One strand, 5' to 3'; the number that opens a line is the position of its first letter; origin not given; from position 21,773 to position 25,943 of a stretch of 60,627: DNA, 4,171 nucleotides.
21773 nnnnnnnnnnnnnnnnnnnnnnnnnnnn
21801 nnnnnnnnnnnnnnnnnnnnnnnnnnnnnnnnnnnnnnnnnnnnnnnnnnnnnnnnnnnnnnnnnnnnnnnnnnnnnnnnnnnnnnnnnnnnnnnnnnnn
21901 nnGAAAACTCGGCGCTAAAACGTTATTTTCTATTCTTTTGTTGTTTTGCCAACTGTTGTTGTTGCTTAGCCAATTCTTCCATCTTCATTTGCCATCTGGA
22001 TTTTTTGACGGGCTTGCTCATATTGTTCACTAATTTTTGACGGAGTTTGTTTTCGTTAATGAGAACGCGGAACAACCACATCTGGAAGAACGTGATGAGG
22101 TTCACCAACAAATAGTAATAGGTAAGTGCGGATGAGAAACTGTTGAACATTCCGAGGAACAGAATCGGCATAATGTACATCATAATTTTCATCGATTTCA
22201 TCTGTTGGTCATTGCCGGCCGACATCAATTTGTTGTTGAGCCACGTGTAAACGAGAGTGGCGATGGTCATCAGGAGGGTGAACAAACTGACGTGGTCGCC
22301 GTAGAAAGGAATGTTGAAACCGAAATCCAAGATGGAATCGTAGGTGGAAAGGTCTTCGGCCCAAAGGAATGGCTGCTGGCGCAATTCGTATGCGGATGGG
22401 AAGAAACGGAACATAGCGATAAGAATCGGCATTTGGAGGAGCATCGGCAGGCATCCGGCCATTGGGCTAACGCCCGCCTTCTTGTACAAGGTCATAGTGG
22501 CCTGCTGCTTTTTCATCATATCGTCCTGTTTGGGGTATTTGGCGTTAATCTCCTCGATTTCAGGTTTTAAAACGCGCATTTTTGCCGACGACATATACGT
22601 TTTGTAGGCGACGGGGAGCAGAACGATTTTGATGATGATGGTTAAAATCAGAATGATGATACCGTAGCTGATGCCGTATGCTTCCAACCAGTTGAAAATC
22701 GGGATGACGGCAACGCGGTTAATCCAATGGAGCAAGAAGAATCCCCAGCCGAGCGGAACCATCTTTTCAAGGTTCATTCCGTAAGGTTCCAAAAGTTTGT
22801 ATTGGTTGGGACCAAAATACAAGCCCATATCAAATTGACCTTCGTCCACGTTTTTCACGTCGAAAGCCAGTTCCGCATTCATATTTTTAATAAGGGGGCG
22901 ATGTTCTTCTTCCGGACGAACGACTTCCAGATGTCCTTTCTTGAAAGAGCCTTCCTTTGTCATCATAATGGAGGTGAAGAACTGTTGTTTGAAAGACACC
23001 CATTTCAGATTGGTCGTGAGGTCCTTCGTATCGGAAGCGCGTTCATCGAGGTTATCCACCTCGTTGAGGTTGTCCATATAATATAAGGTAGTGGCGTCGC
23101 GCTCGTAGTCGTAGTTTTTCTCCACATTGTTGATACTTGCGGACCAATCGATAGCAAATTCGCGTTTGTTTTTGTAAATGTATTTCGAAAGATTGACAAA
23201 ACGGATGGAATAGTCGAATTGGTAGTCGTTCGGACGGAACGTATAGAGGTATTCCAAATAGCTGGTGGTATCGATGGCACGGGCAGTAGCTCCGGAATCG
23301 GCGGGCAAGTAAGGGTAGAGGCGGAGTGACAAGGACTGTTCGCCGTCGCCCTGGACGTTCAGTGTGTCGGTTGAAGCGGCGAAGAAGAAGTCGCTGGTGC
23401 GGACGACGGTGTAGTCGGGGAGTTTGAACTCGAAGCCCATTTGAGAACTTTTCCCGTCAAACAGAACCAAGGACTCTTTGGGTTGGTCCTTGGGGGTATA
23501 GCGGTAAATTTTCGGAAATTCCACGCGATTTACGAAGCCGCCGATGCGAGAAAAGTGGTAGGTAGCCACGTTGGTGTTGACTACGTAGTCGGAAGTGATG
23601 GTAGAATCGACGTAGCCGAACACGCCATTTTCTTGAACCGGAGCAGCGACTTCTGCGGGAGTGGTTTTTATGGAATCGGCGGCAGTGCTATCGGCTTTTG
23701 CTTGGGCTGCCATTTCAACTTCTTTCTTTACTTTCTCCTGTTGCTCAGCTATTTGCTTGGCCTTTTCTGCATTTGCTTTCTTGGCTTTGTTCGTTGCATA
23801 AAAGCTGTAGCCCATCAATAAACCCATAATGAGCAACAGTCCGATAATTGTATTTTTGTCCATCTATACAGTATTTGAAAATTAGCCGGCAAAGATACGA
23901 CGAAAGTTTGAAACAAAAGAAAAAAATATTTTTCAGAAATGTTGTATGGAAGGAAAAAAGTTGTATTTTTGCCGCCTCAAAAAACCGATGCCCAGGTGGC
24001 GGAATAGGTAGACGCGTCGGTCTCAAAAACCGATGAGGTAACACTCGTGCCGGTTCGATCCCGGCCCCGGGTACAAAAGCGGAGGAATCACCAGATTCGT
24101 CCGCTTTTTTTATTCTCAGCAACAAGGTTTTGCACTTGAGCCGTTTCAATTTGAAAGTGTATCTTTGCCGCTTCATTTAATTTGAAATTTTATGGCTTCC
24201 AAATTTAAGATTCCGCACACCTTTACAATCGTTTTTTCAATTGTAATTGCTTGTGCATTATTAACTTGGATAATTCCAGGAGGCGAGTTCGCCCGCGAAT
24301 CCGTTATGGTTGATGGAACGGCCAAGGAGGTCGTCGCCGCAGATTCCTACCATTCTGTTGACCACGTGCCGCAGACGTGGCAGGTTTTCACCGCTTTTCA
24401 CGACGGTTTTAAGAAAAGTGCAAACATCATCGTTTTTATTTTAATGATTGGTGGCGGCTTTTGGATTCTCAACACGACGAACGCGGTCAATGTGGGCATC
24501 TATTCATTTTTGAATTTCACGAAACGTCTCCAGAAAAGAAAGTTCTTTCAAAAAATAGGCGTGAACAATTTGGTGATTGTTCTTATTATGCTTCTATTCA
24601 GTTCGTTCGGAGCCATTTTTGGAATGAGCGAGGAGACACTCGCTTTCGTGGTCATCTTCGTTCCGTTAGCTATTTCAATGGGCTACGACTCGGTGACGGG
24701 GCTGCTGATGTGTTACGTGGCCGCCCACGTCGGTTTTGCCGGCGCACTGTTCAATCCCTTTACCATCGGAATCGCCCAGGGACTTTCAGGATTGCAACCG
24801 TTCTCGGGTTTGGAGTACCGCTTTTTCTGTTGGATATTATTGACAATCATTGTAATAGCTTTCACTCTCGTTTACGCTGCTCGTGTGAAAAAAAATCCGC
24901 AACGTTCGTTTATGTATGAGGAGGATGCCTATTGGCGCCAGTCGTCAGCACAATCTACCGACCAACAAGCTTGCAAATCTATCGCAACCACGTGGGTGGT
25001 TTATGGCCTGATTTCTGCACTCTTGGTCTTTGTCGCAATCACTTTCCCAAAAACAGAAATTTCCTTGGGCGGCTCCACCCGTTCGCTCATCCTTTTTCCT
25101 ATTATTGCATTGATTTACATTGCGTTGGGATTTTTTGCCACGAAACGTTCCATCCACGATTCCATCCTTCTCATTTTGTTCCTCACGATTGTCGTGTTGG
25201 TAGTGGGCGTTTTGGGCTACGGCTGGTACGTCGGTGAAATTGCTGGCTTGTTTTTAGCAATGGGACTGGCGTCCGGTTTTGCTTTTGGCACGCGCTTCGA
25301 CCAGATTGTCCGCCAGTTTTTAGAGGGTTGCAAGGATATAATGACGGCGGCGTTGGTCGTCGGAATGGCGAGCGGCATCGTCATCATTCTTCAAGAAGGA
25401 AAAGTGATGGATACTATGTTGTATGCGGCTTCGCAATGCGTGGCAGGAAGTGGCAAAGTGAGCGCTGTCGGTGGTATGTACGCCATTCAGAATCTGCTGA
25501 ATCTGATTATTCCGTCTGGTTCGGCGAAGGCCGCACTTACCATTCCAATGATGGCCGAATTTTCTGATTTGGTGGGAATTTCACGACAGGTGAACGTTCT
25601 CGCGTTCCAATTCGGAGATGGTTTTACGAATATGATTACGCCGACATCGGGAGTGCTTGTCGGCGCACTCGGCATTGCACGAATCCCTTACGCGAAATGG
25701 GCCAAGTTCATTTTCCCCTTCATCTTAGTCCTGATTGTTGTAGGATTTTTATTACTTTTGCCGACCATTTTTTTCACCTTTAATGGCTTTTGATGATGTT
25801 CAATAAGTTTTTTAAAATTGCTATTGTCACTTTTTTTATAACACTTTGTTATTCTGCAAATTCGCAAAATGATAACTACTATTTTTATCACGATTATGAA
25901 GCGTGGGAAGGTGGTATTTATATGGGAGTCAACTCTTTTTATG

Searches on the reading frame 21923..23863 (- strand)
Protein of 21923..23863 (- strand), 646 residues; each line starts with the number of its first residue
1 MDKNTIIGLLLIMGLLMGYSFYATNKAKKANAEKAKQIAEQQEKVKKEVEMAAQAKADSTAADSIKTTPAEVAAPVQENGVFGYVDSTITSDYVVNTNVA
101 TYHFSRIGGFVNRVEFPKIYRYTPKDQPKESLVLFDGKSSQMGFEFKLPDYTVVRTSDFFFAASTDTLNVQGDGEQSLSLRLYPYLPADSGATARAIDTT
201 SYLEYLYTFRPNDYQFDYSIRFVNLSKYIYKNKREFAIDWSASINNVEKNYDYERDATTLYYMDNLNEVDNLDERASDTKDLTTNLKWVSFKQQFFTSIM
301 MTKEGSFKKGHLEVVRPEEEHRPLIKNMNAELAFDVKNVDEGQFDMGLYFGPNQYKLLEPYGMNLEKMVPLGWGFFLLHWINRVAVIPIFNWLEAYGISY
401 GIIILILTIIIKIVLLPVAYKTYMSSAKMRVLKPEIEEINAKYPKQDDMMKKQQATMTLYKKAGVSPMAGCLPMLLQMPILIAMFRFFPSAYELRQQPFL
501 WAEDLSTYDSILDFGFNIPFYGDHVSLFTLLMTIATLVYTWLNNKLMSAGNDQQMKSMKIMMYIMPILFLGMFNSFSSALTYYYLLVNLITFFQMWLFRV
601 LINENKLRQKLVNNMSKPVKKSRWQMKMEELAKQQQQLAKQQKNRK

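Call 83: search_protein_families(library=pfam, proteins=[window:21923-23863:-], max_evalue=0.001)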
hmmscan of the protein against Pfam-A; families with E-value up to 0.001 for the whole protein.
window:21923-23863:- (646 aa): 2 families
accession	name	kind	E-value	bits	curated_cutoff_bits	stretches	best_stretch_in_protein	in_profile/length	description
PF02096.25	60KD_IMP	-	2.2e-51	174.5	35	1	400-598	1-161/163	60Kd inner membrane protein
PF14849.12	YidC_periplas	-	3.6e-17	63.6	24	1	94-380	3-279/283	YidC periplasmic domain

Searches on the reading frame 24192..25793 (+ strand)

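Call 83: search_protein_families(library=pfam, proteins=[window:24192-25793:+], max_evalue=0.001)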
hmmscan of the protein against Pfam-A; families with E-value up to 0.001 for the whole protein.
window:24192-25793:+ (533 aa): 2 families
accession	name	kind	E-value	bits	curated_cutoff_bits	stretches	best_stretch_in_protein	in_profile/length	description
PF03606.21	DcuC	-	1.6e-97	327.4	23.1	2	322-523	249-457/461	C4-dicarboxylate anaerobic carrier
PF03806.19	ABG_transport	-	6.2e-06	25.2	27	1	353-524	306-486/502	AbgT putative transporter family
